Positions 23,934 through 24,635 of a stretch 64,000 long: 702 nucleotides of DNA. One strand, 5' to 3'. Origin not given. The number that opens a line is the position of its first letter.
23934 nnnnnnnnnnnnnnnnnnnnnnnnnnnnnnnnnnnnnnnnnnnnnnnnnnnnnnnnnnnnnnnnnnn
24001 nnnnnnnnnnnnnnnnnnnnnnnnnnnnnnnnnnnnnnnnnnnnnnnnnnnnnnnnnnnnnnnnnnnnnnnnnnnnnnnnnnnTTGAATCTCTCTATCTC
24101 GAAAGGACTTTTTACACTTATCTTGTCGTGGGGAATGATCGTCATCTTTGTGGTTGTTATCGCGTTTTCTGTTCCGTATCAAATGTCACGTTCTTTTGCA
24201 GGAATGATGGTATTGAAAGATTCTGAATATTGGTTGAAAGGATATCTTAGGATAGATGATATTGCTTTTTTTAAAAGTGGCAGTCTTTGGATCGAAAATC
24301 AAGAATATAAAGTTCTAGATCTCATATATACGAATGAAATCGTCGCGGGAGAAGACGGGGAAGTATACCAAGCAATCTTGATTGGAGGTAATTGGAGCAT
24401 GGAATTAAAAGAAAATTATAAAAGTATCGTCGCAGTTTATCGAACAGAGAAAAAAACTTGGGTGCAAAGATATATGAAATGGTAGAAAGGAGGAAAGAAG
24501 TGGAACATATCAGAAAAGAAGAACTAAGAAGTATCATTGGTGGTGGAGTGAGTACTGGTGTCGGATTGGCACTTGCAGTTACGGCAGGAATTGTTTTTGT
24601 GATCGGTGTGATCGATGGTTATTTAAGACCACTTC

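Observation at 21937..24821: Compact double-glycine two-peptide bacteriocin locus between rsmD and rpsU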

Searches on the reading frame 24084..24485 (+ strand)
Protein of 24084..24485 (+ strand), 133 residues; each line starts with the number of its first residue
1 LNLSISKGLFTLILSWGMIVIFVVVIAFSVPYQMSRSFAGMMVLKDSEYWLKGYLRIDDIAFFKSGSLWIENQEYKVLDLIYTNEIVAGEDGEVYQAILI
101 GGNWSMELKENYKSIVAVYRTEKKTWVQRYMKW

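Call 3: search_protein_families(library=pfam, proteins=[window:24084-24485:+], max_evalue=1)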
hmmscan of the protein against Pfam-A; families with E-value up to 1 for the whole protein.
window:24084-24485:+ (133 aa): 0 families

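Call 4: search_protein_families(library=ncbifam, proteins=[window:24084-24485:+], max_evalue=1)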
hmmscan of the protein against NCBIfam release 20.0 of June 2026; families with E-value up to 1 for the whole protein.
window:24084-24485:+ (133 aa): 1 family
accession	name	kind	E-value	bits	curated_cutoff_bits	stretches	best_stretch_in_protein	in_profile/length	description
NF008161.0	PRK10914.1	equivalog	0.026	13.7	590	1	11-67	143-197/339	dipeptide ABC transporter permease DppB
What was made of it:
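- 24084..24485 (+): 133-aa single-pass membrane protein ('acc'): N-terminal transmembrane helix plus a beta-rich domain of about 100 aa predicted to lie outside the cell. The TTG start overlaps the ABC stop. Candidate exporter accessory; the alternative is immunity. No Pfam or NCBIfam hit (calls 3, 4).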

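Call 8: find_homologous_proteins(query=window:24084-24485:+, max_evalue=0.01)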
Query window:24084-24485:+ (133 aa): 2 proteins with E <= 0.01 among 12 candidates.
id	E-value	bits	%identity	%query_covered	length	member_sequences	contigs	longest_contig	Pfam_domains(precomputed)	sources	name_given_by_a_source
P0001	1.1e-67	244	97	87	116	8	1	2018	-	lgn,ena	-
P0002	1.0e-34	138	66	70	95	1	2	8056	-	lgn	-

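Call 23: search_solved_structures(query=window:24084-24482:+, max_evalue=10)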
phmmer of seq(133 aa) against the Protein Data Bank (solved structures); distinct sequences matched with E-value up to 10: 2.
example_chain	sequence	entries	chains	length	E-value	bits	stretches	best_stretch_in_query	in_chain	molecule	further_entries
2yqe_A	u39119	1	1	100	0.79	13.4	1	58-106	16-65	Jumonji/ARID domain-containing protein 1D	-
2jrz_A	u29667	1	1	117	1.1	12.9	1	58-107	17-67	Histone demethylase JARID1C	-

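Call 25: predict_structure(alignment_id=A1)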
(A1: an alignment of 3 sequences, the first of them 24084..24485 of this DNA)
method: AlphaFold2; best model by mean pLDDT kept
length: 133 residues; sequences in the alignment: 3
mean_pLDDT: 68.9   pTM: 0.57
mean pLDDT of the five models: 68.9, 67.9, 57.8, 56.9, 51.7
residues with pLDDT >= 90: 18; 70-90: 60; 50-70: 18; < 50: 37
segments of 3 or more residues with pLDDT < 50: 1-4, 15-17, 19-35, 123-133
pLDDT, mean of each block of 10 residues (from residue 1): 49 50 37 56 89 85 74 85 90 90 86 74 42 34
secondary structure, 60 per line:
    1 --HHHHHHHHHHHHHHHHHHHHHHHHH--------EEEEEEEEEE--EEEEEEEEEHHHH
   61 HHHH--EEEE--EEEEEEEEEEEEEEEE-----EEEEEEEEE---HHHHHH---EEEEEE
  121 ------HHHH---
elements in order: H3-27 E36-45 E48-56 H57-64 E67-70 E73-88 E94-102 H106-111 E115-120 H127-130
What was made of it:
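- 24084..24485 (+): AF2 core pLDDT 74-90 (call 25).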

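Call 28: fold_search(model_id=the predicted structure, library=pdb)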
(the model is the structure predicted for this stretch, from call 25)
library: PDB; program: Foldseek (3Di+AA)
matches with E <= 10: 885; with E <= 0.001: 0
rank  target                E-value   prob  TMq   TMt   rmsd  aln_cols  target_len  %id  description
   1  8wet_A                5.2e-02  0.77  0.31  0.10   6.6       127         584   13  The cryo-EM structure of TdpAB complex (released 2025-01-22)
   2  8wfd_A                9.5e-02  0.57  0.30  0.10   8.9       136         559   14  The cryo-EM structure of TdpAB in complex with AMPPNP and DNA (released 2025-01-22)
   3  8ftm_B                1.4e-01  0.77  0.35  0.09   6.6       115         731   10  Setx-ssRNA-ADP-SO4 complex (released 2023-10-25)
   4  8ftm_A                2.1e-01  0.69  0.33  0.09   5.7       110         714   11  Setx-ssRNA-ADP-SO4 complex (released 2023-10-25)
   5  6zky_A                2.2e-01  0.25  0.24  0.14   9.8       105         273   12  Crystal structure of InhA:01 TCR in complex with HLA-E (S147C) bound to InhA (53-61 H3C) (released 2022-01-26)
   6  5xu0_C                2.3e-01  0.80  0.36  0.24   4.4        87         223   11  Structure of the membrane fusion protein Spr0693 from Streptococcus pneumoniae R6 (released 2018-01-24)
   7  4dk0                  2.3e-01  0.63  0.32  0.16   6.0        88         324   19  Crystal structure of MacA from Actinobacillus actinomycetemcomitans (released 2012-03-07)
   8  5mzn                  2.4e-01  0.60  0.31  0.09   6.1       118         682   15  Helicase Sen1 (released 2017-04-19)
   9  3fpp_A                3.2e-01  0.72  0.33  0.20   4.8        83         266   18  Crystal structure of E.coli MacA (released 2009-04-28)
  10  9qgy_G                3.2e-01  0.60  0.33  0.16   4.8        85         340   16  Structure of the YbjP lipoprotein bound to the MacAB-TolC tripartite efflux pump (released 2026-03-25)
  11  9ki1_4                3.2e-01  0.33  0.25  0.28   9.1        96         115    7  Baseplate structure of Escherichia phage Mu (released 2025-02-12)
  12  4hud_A                3.2e-01  0.08  0.17  0.12  12.6       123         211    9  Structure of the bacteriophage T4 tail terminator protein, gp15. (released 2013-02-27)
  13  8ram_O                3.4e-01  0.54  0.32  0.09   6.4       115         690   15  Structure of Sen1 bound RNA Polymerase II pre-termination complex (released 2024-10-30)
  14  8rbv_A                3.6e-01  0.25  0.26  0.16   8.7       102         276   12  SARS-CoV-2 Spike-derived peptide S976-984 S982A mutant (VLNDILARL) presented by HLA-A*02:01 (released 2024-05-15)
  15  5iue_I                3.6e-01  0.23  0.25  0.16   8.2        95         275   12  Human leukocyte antigen F (HLA-F) presents peptides and regulates immunity through interactions with NK-cell receptors (released 2017-06-14)
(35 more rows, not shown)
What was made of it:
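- On HlyD/LcnD-type bacteriocin accessory protein: The fold search is inconclusive (call 28).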

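Call 32: search_solved_structures(query=A2, max_evalue=10)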
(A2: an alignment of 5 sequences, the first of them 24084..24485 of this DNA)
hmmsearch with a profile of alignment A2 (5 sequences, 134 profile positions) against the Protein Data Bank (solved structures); distinct sequences matched with E-value up to 10: 2.
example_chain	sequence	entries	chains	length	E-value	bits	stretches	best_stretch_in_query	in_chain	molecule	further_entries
9x46_A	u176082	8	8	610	0.11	15.9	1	7-68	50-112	Lipid/multidrug/protein-type ABC exporter, ATP binding/membrane-spanning protein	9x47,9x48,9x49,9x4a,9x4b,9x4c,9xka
8z5n_1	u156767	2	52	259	0.15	15.5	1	28-85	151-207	Flagellar L-ring protein | FlgH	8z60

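Call 85: search_protein_families(library=ncbifam, alignment_id=A10, max_evalue=10)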
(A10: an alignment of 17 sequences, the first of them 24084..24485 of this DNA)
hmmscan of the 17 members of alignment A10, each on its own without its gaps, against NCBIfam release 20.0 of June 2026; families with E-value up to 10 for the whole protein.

A. member 1, window:24084-24485:+ (133 aa): 1 family
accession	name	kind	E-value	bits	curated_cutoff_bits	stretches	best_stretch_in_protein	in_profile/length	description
NF008161.0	PRK10914.1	equivalog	0.026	13.7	590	1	11-67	143-197/339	dipeptide ABC transporter permease DppB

B. families by the number of members that match (of 17 scanned): 13 families
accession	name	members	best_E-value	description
NF045999.1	MAG1140_fam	7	0.00017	MAG1140 family protein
NF005074.0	PRK06498.1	1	0.00019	isocitrate lyase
NF041760.1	PtuA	1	0.00064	retron Ec78 anti-phage system effector ATPase PtuA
NF038087.1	arch_ser_synth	1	0.0014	archaetidylserine synthase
NF040945.1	CCC_membrane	1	0.014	CCC motif membrane protein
NF008161.0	PRK10914.1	1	0.026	dipeptide ABC transporter permease DppB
NF003167.0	PRK04151.1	1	0.062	IMP cyclohydrolase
NF041581.1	SosA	1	0.17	DNA damage-induced cell division inhibitor SosA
NF038158.1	lant_leader_L1b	1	0.21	class I lanthipeptide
NF033218.1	anchor_AmaP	1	0.96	alkaline shock response membrane anchor protein AmaP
TIGR04402.2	mob_CxxC_CxxC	1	1.1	mobilome CxxCx(11)CxxC protein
TIGR03063.1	srtB_target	1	5.3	sortase B protein-sorting domain-containing protein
NF002402.0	PRK01470.1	1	9.9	twin arginine translocase protein A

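Call 86: search_protein_families(library=pfam, alignment_id=A10, max_evalue=10)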
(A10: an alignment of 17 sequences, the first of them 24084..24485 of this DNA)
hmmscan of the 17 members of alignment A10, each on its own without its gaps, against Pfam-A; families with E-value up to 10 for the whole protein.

A. member 1, window:24084-24485:+ (133 aa): 0 families

B. families by the number of members that match (of 17 scanned): 21 families
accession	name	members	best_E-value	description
PF13800.11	Sigma_reg_N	1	0.0046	Sigma factor regulator N-terminal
PF22625.2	ECR1_N_2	1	0.0058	Exosome RNA binding protein RRP4 N-terminal domain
PF10924.13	DUF2711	1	0.011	Protein of unknown function (DUF2711)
PF23665.1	CDCP1_CUB_6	1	0.011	CDCP1 CUB domain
PF03463.20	eRF1_1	1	0.018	eRF1 domain 1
PF18915.5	DUF5667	1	0.035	Domain of unknown function (DUF5667)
PF02714.20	RSN1_7TM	1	0.046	Calcium-dependent channel, 7TM region, putative phosphate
PF22219.1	DUF3829_2nd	1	0.05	DUF3829-like, C-terminal domain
PF15094.12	DUF4556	1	0.059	Domain of unknown function (DUF4556), Ig-like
PF09842.14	DUF2069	1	0.094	Predicted membrane protein (DUF2069)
PF02706.20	Wzz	1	0.097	Chain length determinant protein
PF14855.11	PapJ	1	0.1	Pilus-assembly fibrillin subunit, chaperone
PF13850.11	ERGIC_N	1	0.15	Endoplasmic Reticulum-Golgi Intermediate Compartment (ERGIC)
PF00895.25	ATP-synt_8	1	0.15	ATP synthase protein 8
PF07438.16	DUF1514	1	0.15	Protein of unknown function (DUF1514)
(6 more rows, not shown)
